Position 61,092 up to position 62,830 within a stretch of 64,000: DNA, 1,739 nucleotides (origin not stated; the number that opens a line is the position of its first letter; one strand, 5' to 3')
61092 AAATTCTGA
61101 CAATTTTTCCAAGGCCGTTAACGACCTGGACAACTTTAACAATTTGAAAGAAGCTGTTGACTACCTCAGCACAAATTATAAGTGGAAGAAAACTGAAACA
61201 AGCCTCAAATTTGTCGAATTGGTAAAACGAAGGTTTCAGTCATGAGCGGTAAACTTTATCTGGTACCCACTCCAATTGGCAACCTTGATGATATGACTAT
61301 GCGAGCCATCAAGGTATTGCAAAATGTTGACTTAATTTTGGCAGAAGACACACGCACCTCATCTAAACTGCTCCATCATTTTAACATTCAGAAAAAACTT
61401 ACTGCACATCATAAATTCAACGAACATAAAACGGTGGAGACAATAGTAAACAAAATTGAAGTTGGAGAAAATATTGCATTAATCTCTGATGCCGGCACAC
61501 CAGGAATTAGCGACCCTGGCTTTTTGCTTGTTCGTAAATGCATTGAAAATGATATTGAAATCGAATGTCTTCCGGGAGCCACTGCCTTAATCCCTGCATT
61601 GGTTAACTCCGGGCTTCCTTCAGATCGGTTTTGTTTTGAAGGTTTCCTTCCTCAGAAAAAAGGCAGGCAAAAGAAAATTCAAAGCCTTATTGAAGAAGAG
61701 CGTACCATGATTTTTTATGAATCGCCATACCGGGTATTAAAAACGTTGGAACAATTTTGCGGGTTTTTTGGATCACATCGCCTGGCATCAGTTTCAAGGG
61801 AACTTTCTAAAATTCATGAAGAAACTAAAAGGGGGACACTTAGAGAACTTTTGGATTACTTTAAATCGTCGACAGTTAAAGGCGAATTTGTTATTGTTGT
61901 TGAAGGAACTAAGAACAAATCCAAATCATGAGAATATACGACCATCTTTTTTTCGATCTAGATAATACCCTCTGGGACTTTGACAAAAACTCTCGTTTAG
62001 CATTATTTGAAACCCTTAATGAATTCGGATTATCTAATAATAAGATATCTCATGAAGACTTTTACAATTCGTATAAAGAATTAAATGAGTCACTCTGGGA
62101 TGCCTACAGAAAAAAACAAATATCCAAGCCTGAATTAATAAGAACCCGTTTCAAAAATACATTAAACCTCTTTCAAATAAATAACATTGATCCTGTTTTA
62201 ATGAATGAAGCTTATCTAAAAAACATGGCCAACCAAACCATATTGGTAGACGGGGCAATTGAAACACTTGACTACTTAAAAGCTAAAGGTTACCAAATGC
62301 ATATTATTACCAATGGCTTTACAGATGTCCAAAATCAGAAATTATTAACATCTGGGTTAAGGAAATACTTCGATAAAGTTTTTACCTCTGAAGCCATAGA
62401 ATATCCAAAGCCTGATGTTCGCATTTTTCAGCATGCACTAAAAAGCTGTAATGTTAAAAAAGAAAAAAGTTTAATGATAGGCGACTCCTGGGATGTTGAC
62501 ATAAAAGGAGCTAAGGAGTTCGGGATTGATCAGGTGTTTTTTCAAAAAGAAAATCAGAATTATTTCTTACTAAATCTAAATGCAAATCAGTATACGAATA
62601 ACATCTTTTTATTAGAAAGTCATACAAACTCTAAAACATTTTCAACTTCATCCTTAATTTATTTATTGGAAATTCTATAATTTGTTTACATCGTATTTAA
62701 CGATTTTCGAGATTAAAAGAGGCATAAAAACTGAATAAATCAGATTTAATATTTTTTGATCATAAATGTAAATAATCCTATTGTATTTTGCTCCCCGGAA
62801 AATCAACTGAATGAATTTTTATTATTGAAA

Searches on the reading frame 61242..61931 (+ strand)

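Call 87: search_protein_families(library=pfam, max_evalue=0.00001, proteins=[window:61242-61931:+])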
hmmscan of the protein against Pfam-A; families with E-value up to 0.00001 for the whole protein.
window:61242-61931:+ (229 aa): 1 family
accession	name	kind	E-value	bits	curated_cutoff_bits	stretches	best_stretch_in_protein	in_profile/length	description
PF00590.25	TP_methylase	-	1.8e-30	106.9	27.8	1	4-203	1-211/212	Tetrapyrrole (Corrin/Porphyrin) Methylases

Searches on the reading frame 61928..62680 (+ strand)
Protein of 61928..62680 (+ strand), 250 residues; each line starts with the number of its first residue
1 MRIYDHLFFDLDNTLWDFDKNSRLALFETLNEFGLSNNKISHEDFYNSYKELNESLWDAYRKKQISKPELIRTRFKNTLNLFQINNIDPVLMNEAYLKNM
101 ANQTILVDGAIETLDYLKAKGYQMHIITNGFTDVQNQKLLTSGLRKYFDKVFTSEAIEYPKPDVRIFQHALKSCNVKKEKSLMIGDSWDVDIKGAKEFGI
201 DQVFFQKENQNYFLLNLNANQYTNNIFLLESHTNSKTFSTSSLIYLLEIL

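Call 87: search_protein_families(library=pfam, max_evalue=0.00001, proteins=[window:61928-62680:+])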
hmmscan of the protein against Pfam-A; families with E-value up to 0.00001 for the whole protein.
window:61928-62680:+ (250 aa): 3 families
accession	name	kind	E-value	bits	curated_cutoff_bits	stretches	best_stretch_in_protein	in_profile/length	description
PF00702.32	Hydrolase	-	2.8e-28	100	26.4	1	4-199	1-191/191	haloacid dehalogenase-like hydrolase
PF13419.12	HAD_2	-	3.1e-27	96.3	23.8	1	8-203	2-176/178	Haloacid dehalogenase-like hydrolase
PF13242.12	Hydrolase_like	-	2.7e-09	37.2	22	1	160-204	3-47/75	HAD-hyrolase-like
